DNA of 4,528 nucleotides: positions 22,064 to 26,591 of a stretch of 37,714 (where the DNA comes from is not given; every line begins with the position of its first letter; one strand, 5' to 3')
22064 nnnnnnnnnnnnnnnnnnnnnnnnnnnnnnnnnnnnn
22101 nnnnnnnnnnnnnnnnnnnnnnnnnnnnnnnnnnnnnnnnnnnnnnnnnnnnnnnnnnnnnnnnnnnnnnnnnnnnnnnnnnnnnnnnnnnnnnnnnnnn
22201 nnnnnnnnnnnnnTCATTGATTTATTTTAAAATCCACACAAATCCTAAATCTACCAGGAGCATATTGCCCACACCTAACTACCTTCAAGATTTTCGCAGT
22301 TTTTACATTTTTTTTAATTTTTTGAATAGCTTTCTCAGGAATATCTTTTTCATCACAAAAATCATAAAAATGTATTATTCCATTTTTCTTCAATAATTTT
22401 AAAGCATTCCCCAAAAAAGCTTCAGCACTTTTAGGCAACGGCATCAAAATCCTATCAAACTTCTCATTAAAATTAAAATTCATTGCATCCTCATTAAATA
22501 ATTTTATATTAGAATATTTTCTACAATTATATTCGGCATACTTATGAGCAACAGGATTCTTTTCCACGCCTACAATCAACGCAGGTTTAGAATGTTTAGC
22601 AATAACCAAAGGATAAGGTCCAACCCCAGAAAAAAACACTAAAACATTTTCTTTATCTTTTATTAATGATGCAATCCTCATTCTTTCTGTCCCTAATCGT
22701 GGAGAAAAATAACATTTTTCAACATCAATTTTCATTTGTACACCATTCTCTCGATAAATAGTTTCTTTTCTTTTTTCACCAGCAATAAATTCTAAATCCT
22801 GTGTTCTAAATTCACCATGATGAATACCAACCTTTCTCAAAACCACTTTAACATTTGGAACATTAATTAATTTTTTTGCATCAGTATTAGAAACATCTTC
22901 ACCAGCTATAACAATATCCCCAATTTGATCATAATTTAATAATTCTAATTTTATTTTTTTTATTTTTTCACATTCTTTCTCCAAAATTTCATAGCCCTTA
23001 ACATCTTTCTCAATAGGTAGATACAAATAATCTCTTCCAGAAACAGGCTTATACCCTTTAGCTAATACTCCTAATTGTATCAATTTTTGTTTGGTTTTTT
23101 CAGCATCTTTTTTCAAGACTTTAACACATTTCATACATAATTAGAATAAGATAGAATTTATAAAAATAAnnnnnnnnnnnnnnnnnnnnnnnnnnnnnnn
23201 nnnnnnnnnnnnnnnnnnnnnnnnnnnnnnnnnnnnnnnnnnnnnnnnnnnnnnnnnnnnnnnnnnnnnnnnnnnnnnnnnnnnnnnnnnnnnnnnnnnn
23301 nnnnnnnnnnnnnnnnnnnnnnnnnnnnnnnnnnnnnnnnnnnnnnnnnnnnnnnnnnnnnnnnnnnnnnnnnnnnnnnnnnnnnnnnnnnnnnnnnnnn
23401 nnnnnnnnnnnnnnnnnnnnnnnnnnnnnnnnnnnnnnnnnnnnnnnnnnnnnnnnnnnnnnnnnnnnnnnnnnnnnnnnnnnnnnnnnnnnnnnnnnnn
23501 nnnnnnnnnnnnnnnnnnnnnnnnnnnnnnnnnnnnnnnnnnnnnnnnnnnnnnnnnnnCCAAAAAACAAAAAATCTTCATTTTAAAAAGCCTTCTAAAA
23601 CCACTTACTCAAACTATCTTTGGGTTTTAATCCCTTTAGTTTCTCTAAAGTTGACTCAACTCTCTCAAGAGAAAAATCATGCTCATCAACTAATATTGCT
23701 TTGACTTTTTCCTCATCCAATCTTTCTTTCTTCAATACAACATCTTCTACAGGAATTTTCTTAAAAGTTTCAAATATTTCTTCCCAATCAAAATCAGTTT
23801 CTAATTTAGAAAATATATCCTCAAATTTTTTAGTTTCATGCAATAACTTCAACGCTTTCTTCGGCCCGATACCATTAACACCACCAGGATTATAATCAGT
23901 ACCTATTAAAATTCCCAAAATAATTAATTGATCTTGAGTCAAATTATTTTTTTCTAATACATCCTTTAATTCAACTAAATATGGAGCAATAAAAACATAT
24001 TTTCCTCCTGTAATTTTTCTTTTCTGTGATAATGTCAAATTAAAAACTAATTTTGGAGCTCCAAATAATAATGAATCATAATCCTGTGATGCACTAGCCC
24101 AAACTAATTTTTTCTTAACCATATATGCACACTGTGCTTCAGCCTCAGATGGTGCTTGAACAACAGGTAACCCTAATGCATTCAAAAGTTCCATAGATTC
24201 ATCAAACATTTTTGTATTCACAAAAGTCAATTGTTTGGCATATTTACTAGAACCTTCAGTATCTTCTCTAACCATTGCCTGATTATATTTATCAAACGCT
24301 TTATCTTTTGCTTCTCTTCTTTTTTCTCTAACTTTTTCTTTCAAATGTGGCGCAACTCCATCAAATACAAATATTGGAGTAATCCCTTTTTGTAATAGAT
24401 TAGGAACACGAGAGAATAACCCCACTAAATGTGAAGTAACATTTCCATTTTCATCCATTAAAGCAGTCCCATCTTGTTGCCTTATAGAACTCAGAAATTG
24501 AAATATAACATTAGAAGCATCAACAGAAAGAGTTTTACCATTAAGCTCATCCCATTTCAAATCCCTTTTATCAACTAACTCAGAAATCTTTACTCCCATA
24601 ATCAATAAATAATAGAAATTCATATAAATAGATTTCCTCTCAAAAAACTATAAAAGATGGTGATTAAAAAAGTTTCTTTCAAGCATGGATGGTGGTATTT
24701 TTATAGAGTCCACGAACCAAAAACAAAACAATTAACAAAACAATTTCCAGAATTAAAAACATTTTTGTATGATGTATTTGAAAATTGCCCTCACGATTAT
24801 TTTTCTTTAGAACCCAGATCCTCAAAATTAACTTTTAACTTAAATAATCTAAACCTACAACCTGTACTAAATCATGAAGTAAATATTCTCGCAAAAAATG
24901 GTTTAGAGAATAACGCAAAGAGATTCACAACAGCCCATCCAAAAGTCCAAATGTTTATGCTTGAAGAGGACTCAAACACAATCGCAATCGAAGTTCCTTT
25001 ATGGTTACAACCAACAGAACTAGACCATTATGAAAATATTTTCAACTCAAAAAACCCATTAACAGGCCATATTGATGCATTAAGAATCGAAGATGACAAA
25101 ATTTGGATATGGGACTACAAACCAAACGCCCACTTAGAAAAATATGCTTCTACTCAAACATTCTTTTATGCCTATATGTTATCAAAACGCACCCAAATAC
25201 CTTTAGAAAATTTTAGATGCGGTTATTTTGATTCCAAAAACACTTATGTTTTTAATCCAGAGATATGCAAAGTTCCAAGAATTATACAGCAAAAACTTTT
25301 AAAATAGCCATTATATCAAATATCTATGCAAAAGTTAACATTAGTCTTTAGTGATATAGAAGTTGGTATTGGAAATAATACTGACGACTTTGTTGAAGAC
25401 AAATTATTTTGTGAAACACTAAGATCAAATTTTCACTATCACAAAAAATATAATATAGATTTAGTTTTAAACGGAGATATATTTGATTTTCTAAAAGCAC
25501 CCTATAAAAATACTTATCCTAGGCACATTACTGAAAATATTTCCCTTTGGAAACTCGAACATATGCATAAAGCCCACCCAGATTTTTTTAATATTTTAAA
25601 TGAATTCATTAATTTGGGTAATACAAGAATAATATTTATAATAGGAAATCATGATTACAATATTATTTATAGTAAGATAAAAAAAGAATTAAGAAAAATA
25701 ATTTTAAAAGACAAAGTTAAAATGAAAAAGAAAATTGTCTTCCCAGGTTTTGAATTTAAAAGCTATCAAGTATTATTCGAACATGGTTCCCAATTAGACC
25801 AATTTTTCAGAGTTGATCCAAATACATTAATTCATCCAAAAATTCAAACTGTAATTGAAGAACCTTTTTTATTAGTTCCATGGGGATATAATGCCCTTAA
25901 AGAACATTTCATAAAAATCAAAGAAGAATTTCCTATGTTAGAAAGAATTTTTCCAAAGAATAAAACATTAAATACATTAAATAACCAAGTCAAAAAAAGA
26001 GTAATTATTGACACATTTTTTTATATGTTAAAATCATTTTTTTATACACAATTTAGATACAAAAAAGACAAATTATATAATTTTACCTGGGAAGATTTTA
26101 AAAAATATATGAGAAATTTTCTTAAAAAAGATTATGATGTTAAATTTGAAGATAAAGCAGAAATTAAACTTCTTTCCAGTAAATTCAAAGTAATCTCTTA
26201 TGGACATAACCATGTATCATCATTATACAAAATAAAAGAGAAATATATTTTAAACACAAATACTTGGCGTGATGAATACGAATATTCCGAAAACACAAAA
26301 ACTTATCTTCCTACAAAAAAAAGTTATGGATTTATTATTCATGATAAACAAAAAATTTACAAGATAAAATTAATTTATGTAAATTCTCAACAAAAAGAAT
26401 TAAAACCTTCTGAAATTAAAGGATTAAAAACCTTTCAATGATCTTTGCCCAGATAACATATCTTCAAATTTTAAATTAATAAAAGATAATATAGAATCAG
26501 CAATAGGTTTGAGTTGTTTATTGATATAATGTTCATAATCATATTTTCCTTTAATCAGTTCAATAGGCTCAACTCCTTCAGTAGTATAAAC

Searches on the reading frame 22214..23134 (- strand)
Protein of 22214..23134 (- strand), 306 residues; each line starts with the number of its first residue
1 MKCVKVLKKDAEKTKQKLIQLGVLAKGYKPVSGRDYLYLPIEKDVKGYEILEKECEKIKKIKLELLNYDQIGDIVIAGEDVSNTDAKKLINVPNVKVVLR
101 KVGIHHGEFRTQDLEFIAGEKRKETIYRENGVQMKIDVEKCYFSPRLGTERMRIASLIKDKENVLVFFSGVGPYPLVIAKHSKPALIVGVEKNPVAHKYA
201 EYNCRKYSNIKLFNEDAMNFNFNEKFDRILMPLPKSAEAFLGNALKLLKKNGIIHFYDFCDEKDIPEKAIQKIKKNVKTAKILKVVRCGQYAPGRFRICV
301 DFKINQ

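Call 44: search_protein_families(library=pfam, proteins=[window:22214-23134:-], max_evalue=0.001)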
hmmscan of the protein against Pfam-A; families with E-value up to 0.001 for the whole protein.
window:22214-23134:- (306 aa): 5 families
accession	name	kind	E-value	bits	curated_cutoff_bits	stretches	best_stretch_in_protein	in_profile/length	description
PF02475.24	TRM5-TYW2_MTfase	-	1.1e-43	149.5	28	1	125-281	1-160/164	TRM5/TYW2 methyltransferase domain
PF18093.7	Trm5_N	-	1.3e-12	47.7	22.7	1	3-49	1-47/47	tRNA methyltransferase 5 N-terminal domain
PF25133.1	TYW2_N_2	-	3.1e-08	34.1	27.7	1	59-121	10-78/79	TYW2 N-terminal domain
PF13847.12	Methyltransf_31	-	3.3e-06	27.3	27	1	159-274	2-127/145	Methyltransferase domain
PF13649.12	Methyltransf_25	-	8.4e-05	23.6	27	1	168-252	5-97/97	Methyltransferase domain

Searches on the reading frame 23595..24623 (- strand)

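Call 44: search_protein_families(library=pfam, proteins=[window:23595-24623:-], max_evalue=0.001)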
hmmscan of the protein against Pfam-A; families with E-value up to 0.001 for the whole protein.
window:23595-24623:- (342 aa): 3 families
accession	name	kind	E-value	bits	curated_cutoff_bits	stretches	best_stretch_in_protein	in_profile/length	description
PF00867.23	XPG_I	-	1.5e-26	93.1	24.9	1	151-243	1-89/89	XPG I-region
PF00752.23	XPG_N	-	2.7e-20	73.1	22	1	20-108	17-100/101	XPG N-terminal domain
PF01367.25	5_3_exonuc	-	2.3e-05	25.2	40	1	245-276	19-50/97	5'-3' exonuclease, C-terminal SAM fold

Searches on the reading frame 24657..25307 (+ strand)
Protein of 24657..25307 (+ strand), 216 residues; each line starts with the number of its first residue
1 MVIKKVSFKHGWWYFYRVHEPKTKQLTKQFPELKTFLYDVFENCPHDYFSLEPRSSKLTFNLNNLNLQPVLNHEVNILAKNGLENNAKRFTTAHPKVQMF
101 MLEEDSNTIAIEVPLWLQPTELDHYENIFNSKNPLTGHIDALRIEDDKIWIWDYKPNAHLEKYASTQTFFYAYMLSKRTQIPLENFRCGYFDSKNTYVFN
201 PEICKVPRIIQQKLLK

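Call 44: search_protein_families(library=pfam, proteins=[window:24657-25307:+], max_evalue=0.001)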
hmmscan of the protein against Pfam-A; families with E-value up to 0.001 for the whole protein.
window:24657-25307:+ (216 aa): 1 family
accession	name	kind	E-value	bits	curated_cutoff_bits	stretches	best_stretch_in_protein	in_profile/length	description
PF12705.13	PDDEXK_1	-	8.5e-07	29.6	22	1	120-202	113-198/247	PD-(D/E)XK nuclease superfamily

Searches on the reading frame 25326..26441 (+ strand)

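Call 44: search_protein_families(library=pfam, proteins=[window:25326-26441:+], max_evalue=0.001)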
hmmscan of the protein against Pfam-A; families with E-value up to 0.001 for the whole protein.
window:25326-26441:+ (371 aa): 1 family
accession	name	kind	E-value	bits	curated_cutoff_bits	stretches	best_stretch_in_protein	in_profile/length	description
PF00149.33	Metallophos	-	3.9e-05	24.6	21.5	1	34-164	20-127/191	Calcineurin-like phosphoesterase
